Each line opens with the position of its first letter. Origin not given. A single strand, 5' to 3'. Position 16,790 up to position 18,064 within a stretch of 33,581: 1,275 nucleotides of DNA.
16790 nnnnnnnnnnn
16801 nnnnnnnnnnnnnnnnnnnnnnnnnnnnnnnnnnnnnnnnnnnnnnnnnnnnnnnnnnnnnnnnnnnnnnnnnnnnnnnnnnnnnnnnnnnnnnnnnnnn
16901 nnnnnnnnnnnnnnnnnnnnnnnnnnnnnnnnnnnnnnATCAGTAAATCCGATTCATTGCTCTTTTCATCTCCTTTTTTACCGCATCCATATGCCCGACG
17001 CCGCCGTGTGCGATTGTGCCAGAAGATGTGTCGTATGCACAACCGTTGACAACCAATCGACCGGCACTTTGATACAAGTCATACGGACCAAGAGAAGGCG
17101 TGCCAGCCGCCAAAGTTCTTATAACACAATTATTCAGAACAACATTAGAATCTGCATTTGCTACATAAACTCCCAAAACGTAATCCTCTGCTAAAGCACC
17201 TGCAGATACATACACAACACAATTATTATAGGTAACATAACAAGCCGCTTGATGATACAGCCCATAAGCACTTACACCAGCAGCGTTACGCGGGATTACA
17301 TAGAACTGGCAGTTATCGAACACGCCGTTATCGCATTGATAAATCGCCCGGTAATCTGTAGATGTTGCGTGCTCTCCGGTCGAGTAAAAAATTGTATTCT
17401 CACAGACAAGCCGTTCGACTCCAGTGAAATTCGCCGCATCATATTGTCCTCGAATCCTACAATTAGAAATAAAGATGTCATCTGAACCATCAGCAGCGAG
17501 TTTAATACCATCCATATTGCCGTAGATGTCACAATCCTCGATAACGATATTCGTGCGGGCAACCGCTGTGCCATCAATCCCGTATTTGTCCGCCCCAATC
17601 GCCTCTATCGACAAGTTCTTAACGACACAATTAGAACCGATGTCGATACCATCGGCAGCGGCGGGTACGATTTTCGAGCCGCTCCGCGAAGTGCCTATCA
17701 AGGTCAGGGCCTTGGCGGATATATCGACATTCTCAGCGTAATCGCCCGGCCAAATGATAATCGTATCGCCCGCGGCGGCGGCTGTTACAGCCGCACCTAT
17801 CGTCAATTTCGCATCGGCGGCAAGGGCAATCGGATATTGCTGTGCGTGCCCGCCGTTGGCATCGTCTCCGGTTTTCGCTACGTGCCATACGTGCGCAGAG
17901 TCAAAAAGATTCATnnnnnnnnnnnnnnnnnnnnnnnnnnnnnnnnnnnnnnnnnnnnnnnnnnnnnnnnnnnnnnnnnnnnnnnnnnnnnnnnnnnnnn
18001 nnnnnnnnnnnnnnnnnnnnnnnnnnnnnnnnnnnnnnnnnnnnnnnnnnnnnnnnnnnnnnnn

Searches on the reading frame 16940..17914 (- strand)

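Call 58: search_protein_families(library=pfam, proteins=[window:16940-17914:-], max_evalue=0.001)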
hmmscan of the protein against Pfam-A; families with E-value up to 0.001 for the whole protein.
window:16940-17914:- (324 aa): 1 family
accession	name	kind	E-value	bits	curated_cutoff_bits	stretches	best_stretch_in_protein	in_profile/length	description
PF13229.12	Beta_helix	-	4.7e-11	43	25.9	2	93-264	8-157/158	Right handed beta helix region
